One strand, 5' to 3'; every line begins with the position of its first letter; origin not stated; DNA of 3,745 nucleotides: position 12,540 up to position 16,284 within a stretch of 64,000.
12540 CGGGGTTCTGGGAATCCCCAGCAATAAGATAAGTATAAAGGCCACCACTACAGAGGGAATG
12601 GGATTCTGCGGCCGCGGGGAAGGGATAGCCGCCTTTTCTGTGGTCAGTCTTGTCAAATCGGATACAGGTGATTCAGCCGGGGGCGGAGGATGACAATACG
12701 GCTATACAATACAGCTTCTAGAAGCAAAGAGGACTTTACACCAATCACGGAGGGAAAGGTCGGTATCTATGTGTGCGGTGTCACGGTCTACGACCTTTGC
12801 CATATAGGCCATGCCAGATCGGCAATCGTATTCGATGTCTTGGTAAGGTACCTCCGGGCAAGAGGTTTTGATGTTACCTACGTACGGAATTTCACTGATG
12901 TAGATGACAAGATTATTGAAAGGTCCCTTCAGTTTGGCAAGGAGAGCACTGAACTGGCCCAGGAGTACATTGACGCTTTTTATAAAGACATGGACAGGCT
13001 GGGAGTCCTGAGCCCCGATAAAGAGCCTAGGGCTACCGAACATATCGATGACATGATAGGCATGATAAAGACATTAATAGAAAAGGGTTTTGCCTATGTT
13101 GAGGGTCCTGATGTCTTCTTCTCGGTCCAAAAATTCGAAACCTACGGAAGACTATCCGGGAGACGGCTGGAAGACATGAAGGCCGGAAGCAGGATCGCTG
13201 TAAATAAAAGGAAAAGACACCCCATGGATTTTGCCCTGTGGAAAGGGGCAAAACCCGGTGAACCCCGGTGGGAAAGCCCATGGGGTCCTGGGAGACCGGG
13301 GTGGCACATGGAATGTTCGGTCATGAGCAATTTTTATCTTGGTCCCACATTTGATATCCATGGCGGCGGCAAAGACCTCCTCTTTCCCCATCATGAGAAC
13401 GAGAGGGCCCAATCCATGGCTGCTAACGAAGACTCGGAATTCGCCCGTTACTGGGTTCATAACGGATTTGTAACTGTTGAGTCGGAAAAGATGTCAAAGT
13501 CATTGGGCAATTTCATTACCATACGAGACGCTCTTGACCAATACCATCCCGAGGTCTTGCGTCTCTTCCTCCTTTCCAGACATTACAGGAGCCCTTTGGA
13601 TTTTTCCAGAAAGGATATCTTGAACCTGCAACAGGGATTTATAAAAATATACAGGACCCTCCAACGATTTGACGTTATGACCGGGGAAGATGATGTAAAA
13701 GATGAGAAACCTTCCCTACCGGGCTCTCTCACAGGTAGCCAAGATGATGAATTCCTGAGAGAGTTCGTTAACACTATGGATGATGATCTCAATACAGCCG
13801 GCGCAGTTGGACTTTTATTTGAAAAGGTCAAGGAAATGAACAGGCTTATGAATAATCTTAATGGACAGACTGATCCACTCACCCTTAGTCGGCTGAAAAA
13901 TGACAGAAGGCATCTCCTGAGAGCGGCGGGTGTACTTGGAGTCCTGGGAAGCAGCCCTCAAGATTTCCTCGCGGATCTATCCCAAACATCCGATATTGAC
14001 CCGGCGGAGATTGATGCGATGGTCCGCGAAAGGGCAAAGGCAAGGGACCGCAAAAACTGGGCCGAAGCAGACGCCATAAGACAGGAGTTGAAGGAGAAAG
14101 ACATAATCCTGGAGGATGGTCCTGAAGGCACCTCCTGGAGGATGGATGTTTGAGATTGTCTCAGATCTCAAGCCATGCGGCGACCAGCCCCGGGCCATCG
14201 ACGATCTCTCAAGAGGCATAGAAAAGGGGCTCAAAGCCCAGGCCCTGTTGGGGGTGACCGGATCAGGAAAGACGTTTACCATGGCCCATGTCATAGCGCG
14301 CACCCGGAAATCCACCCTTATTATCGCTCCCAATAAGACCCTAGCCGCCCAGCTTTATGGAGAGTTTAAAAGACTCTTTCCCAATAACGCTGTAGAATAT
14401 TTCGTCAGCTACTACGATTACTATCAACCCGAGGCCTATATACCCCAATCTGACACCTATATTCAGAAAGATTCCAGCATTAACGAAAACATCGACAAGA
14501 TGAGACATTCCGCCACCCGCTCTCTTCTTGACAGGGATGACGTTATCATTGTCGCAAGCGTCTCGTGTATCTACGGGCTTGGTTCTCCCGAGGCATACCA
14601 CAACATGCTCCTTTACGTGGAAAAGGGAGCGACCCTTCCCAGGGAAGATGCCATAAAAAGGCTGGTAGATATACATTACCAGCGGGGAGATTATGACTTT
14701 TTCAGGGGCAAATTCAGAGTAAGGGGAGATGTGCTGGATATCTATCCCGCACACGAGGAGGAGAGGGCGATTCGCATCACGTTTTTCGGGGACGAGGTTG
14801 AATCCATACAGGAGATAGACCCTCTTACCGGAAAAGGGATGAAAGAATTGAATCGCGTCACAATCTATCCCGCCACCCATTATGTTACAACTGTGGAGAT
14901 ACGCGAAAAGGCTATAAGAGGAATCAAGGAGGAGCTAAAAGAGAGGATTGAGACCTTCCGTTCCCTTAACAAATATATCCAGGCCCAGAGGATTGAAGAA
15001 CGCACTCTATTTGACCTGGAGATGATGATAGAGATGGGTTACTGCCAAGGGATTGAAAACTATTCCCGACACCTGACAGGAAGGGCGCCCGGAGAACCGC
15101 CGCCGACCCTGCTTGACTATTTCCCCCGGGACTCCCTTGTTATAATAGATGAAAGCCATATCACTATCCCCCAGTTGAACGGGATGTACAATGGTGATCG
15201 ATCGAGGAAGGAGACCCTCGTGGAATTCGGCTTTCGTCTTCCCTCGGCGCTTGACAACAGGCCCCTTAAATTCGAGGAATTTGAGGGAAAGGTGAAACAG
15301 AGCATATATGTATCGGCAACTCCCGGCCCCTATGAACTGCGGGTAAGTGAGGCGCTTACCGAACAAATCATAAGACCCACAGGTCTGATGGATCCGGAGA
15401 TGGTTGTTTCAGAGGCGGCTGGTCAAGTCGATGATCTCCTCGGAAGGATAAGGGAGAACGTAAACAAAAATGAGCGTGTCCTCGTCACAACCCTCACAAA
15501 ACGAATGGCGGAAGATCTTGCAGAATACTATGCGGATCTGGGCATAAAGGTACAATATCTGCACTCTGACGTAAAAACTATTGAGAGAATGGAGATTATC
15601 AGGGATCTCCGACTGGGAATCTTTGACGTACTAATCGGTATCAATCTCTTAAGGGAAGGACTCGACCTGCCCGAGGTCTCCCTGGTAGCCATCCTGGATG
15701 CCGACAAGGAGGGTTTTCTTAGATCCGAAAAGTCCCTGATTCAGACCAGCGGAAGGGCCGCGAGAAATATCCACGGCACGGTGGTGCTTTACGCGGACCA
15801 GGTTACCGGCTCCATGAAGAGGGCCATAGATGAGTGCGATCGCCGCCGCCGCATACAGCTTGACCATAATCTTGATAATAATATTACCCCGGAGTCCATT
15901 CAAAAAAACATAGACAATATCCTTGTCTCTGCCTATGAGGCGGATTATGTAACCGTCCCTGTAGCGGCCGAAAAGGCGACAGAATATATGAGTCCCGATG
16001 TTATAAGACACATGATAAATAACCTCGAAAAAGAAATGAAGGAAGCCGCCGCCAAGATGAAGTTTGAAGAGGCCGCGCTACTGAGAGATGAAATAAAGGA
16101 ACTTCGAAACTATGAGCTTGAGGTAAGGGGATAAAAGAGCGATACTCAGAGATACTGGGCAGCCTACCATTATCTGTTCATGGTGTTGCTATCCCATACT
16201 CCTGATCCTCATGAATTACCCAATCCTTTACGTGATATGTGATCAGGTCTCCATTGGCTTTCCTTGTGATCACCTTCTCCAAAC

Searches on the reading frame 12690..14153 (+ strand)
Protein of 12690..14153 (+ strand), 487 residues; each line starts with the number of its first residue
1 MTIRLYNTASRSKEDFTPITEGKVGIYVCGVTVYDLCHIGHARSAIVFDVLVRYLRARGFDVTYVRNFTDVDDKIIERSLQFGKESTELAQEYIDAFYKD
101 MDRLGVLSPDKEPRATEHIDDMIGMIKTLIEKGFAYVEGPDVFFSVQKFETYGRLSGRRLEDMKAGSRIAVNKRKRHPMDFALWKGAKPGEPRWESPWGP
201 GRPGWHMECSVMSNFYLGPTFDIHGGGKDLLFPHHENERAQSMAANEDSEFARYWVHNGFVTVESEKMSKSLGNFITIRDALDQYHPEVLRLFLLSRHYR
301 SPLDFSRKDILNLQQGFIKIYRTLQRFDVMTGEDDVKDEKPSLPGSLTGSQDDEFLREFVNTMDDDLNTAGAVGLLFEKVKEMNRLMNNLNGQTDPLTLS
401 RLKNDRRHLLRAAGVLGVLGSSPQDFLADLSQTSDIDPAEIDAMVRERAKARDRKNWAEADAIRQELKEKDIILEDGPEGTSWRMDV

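Call 45: search_protein_families(library=pfam, proteins=[window:12690-14153:+], max_evalue=1e-8)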
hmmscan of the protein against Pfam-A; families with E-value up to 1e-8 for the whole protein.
window:12690-14153:+ (487 aa): 6 families
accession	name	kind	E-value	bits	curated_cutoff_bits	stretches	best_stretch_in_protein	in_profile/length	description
PF01406.26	tRNA-synt_1e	-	5.9e-134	446.6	27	1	16-312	2-298/301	tRNA synthetases class I (C) catalytic domain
PF09334.17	tRNA-synt_1g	-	1.2e-17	64.2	20.1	0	244-311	304-372/391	tRNA synthetases class I (M)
PF09190.17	DALR_2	-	1e-10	42.5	22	1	358-419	1-56/57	DALR domain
PF01921.24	tRNA-synt_1f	-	1.7e-10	40.8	27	0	261-325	275-340/360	tRNA synthetases class I (K)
PF00133.28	tRNA-synt_1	-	2.4e-10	40.2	22.7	0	222-301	330-409/414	tRNA synthetases class I (I, L, M and V)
PF23493.1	CysS_C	-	1.3e-09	38.5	23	1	438-484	5-51/51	Cysteinyl-tRNA ligase anticodon binding domain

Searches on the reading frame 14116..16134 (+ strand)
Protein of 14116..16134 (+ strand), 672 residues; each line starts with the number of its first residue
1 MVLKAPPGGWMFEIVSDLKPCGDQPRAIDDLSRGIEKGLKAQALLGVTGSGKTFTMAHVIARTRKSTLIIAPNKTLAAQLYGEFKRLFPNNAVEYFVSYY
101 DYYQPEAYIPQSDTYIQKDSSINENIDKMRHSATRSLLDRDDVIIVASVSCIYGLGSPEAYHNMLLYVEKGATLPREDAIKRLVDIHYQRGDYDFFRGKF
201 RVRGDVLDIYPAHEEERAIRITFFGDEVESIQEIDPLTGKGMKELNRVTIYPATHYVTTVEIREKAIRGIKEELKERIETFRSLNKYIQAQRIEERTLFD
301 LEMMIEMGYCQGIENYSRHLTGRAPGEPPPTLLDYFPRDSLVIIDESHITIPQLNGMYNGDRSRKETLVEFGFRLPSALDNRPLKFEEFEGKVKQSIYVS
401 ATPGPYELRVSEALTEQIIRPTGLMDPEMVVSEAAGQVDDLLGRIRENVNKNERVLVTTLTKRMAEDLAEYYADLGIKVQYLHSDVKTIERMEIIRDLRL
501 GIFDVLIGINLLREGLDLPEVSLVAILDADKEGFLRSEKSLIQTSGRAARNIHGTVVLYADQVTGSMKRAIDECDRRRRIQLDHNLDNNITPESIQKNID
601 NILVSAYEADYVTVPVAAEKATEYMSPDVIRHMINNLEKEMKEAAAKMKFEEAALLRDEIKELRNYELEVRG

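Call 45: search_protein_families(library=pfam, proteins=[window:14116-16134:+], max_evalue=1e-8)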
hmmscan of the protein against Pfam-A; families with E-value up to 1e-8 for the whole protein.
window:14116-16134:+ (672 aa): 5 families
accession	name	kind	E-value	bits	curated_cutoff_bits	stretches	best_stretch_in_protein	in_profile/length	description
PF17757.6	UvrB_inter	-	3.3e-34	117.3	22.9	1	167-256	2-91/91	UvrB interaction domain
PF00271.37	Helicase_C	-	9.7e-20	71.3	23.5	1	445-551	10-109/110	Helicase conserved C-terminal domain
PF12344.14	UvrB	-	5.2e-19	68.2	27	1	558-599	1-42/43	Ultra-violet resistance protein B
PF04851.21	ResIII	-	3.8e-13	50.1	22.5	1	23-146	7-131/164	Type III restriction enzyme, res subunit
PF02151.25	UVR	-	9.7e-10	38.3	21.5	1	633-665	3-35/36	UvrB/uvrC motif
